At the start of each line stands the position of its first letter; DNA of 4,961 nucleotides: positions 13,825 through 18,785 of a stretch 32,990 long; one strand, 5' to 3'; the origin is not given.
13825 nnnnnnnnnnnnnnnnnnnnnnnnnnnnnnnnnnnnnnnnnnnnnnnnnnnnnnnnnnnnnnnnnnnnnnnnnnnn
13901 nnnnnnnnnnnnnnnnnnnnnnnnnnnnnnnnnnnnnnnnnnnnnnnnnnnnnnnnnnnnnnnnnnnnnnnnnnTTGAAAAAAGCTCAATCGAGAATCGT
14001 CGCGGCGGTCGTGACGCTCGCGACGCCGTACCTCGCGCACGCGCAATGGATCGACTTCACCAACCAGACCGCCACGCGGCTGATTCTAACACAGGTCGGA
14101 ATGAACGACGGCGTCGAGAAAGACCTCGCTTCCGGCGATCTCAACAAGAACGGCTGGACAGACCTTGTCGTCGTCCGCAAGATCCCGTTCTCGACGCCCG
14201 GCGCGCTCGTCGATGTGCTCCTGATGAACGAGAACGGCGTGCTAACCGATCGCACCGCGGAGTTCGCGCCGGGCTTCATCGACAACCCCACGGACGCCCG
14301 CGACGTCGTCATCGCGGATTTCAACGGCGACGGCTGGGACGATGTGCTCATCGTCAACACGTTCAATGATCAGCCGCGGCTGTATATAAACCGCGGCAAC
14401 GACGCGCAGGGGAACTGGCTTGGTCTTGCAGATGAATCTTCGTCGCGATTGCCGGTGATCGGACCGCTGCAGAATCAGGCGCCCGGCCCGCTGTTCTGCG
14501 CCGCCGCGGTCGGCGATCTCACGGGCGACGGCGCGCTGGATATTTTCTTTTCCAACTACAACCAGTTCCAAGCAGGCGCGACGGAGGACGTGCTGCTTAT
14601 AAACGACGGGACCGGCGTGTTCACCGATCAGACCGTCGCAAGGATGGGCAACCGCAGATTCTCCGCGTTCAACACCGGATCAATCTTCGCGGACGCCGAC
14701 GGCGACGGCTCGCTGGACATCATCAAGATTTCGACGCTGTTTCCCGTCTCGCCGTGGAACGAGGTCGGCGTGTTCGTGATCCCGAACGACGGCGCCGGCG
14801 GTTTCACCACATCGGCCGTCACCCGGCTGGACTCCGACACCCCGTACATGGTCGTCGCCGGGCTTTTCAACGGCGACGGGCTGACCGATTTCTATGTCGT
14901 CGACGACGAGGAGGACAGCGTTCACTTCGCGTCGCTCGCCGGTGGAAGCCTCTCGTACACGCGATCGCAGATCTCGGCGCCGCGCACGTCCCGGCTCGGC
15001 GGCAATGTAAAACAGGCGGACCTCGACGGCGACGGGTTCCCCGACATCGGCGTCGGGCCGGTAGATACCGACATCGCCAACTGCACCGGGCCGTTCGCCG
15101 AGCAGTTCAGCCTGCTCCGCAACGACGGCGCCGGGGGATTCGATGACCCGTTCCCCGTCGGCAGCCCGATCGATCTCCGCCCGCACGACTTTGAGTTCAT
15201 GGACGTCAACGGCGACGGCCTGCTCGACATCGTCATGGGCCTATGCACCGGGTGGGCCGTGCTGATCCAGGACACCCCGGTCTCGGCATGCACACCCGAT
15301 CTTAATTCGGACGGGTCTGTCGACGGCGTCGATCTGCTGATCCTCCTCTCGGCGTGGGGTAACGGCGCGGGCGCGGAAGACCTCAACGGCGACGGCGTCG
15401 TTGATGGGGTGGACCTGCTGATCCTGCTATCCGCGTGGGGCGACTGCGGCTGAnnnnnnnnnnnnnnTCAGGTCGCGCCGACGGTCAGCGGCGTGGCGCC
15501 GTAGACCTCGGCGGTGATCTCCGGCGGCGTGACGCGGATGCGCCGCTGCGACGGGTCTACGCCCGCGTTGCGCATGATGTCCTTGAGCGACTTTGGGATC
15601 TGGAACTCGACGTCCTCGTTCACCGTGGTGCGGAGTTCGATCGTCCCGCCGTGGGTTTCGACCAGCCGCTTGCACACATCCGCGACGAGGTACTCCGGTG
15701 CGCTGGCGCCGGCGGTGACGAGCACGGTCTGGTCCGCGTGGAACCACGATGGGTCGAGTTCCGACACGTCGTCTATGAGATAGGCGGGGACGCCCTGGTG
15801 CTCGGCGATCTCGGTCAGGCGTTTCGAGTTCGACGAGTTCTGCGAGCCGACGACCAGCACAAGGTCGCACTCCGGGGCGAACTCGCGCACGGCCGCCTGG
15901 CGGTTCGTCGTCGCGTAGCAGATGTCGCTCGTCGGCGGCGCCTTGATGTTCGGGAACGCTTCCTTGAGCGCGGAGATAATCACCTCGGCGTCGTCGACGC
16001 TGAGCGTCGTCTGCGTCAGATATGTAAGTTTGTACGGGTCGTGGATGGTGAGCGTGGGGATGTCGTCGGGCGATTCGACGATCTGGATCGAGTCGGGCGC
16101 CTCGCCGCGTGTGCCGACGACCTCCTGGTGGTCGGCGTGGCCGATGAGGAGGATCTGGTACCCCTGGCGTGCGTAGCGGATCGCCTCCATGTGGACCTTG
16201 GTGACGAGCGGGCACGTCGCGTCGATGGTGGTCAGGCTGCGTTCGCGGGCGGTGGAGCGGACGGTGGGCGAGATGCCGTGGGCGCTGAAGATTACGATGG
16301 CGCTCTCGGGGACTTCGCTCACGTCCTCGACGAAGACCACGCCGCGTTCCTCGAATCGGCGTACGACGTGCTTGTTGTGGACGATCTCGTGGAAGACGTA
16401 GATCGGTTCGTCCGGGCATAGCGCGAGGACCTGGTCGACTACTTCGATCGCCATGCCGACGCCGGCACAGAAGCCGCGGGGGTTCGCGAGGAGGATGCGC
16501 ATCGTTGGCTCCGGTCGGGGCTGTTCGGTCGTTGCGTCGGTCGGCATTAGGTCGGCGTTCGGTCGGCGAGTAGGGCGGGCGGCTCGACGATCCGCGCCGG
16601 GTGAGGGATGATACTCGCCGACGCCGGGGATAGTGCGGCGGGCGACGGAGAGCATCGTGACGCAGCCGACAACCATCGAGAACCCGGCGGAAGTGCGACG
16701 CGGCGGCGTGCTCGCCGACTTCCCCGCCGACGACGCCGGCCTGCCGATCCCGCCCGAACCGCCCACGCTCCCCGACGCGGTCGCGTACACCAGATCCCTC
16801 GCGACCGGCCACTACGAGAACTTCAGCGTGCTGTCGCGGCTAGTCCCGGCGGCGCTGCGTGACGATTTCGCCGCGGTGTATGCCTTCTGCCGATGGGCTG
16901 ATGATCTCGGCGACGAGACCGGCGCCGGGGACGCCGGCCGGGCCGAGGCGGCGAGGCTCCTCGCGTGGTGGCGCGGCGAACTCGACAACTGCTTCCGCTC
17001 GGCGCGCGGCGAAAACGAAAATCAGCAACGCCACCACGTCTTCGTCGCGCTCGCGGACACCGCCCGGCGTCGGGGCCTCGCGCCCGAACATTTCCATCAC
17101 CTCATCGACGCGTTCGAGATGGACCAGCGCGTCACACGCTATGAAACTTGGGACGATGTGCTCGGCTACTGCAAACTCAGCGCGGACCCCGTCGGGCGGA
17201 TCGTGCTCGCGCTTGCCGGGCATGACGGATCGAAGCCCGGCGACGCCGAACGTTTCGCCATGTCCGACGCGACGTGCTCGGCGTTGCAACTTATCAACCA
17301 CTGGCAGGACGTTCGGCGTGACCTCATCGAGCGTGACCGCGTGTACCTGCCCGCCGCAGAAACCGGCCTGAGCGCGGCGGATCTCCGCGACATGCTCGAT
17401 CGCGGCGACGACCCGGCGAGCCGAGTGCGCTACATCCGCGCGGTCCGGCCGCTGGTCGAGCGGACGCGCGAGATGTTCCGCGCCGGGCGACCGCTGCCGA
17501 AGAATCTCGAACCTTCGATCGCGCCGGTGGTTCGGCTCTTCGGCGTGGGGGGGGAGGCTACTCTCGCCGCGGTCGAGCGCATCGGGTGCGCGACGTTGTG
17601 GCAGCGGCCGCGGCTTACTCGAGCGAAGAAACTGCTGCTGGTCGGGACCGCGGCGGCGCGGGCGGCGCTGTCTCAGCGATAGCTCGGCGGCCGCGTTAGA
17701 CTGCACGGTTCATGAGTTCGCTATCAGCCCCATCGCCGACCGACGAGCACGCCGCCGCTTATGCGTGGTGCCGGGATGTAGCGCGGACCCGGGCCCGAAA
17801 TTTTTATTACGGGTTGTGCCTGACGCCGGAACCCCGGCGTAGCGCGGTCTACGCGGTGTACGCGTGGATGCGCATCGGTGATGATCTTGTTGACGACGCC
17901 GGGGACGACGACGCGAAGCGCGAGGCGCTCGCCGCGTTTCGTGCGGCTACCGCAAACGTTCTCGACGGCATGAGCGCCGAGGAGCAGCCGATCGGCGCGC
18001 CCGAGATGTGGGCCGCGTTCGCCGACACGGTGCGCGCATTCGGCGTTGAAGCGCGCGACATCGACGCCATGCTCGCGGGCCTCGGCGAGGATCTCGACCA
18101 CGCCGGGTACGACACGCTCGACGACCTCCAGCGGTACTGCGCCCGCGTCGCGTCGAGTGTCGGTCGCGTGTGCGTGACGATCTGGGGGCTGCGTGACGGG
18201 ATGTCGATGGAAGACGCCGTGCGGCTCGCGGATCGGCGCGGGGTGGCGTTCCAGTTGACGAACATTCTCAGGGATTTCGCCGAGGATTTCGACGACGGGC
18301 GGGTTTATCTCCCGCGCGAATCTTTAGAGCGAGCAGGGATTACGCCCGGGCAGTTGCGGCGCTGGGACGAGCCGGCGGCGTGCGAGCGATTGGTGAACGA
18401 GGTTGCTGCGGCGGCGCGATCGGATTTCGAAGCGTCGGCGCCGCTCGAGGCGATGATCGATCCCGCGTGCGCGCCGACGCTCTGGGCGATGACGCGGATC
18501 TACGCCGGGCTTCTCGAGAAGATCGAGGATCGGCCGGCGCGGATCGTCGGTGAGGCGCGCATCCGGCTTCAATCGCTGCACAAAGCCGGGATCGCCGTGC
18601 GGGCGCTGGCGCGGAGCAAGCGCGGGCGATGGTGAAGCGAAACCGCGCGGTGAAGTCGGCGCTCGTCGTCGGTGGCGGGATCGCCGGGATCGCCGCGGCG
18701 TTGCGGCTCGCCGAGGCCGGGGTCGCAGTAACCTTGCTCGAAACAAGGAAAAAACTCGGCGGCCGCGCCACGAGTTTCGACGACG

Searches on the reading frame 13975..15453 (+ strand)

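Call 17: search_protein_families(library=pfam, proteins=[window:13975-15453:+], max_evalue=0.001)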
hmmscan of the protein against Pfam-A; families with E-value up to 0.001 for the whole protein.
window:13975-15453:+ (492 aa): 4 families
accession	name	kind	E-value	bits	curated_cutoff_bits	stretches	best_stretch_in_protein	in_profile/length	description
PF13517.12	FG-GAP_3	-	2e-29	102.4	26.9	5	55-126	1-61/61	FG-GAP-like repeat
PF01839.29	FG-GAP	-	7.7e-11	42.1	22.1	0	111-132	5-26/37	FG-GAP repeat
PF00404.24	Dockerin_1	-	5.5e-05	23.7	22.9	1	442-484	3-52/57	Dockerin type I domain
PF12256.14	TcdB_toxin_midN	-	6.2e-05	22.8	24.8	0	404-421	28-45/181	Insecticide toxin TcdB middle/N-terminal region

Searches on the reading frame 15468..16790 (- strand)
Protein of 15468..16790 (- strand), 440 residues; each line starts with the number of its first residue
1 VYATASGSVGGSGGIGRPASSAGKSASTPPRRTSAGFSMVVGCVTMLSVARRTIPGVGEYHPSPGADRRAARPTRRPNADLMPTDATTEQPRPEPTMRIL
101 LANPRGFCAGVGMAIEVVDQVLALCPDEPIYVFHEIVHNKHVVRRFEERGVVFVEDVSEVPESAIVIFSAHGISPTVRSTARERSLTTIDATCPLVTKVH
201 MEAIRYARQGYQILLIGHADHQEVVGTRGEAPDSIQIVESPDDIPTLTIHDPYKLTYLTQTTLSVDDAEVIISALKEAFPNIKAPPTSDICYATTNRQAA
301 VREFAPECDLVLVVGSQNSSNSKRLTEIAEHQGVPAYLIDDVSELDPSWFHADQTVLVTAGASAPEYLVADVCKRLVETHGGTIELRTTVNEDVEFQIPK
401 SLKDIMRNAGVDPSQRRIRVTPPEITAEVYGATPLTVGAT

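Call 17: search_protein_families(library=pfam, proteins=[window:15468-16790:-], max_evalue=0.001)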
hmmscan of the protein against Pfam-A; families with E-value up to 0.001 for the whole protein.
window:15468-16790:- (440 aa): 1 family
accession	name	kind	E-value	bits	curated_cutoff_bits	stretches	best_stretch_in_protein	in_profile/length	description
PF02401.23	LYTB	-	2.8e-94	315.8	24.5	1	99-376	1-266/267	LytB protein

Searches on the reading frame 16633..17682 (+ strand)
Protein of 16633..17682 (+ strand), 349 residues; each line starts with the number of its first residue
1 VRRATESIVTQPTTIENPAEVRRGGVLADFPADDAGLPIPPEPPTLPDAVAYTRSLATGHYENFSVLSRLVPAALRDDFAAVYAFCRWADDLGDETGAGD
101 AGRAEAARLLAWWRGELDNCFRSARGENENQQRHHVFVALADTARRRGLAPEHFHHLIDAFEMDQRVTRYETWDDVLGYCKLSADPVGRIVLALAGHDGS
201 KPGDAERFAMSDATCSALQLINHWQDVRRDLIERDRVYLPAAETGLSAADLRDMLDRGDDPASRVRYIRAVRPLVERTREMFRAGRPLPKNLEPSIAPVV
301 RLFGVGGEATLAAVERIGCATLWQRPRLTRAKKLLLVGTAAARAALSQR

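Call 17: search_protein_families(library=pfam, proteins=[window:16633-17682:+], max_evalue=0.001)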
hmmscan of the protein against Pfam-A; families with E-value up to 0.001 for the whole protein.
window:16633-17682:+ (349 aa): 1 family
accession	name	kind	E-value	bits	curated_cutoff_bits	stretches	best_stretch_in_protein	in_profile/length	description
PF00494.24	SQS_PSY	-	9.2e-60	203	26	1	59-330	3-261/263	Squalene/phytoene synthase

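Call 18: search_protein_families(library=ncbifam, proteins=[window:16633-17682:+], max_evalue=0.00001)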
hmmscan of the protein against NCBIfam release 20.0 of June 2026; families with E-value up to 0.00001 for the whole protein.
window:16633-17682:+ (349 aa): 5 families
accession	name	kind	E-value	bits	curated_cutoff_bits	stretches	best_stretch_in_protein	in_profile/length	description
TIGR03464.1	HpnC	equivalog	3.8e-76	256.1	250.45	1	57-341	2-266/267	squalene synthase HpnC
TIGR03465.1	HpnD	equivalog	1.6e-39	135.5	278.6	1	63-339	8-263/267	presqualene diphosphate synthase HpnD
NF045686.1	PhytoSynCyanob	equivalog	1.2e-17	64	550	1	47-344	18-307/310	15-cis-phytoene synthase CrtB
NF045921.1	PhytnSynCrtBRhod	equivalog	2.1e-17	63.6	500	1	58-347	16-282/307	15-cis-phytoene synthase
NF042419.1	Phyto_syn_CrtB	equivalog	1.4e-13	51.1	480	1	54-346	9-288/306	15-cis-phytoene synthase CrtB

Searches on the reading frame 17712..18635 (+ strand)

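Call 17: search_protein_families(library=pfam, proteins=[window:17712-18635:+], max_evalue=0.001)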
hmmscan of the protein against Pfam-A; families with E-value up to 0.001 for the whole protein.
window:17712-18635:+ (307 aa): 1 family
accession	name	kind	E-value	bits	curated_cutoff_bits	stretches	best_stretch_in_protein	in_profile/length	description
PF00494.24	SQS_PSY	-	2.7e-61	208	26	1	25-286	2-259/263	Squalene/phytoene synthase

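Call 18: search_protein_families(library=ncbifam, proteins=[window:17712-18635:+], max_evalue=0.00001)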
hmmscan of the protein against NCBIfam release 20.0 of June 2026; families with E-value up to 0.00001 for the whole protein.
window:17712-18635:+ (307 aa): 6 families
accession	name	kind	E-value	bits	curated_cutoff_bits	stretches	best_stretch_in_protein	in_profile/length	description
TIGR03465.1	HpnD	equivalog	1.6e-61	207.7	278.6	1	24-300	2-266/267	presqualene diphosphate synthase HpnD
TIGR03464.1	HpnC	equivalog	7.6e-40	137.1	250.45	1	25-299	3-266/267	squalene synthase HpnC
NF045686.1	PhytoSynCyanob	equivalog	7e-38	130.4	550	1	14-274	18-280/310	15-cis-phytoene synthase CrtB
NF045921.1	PhytnSynCrtBRhod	equivalog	1.1e-33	117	500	1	17-299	7-276/307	15-cis-phytoene synthase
NF042419.1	Phyto_syn_CrtB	equivalog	2.4e-24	86.5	480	1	40-239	28-224/306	15-cis-phytoene synthase CrtB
TIGR01559.1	squal_synth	equivalog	2.9e-09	36.6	286.75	1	127-207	121-205/337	squalene synthase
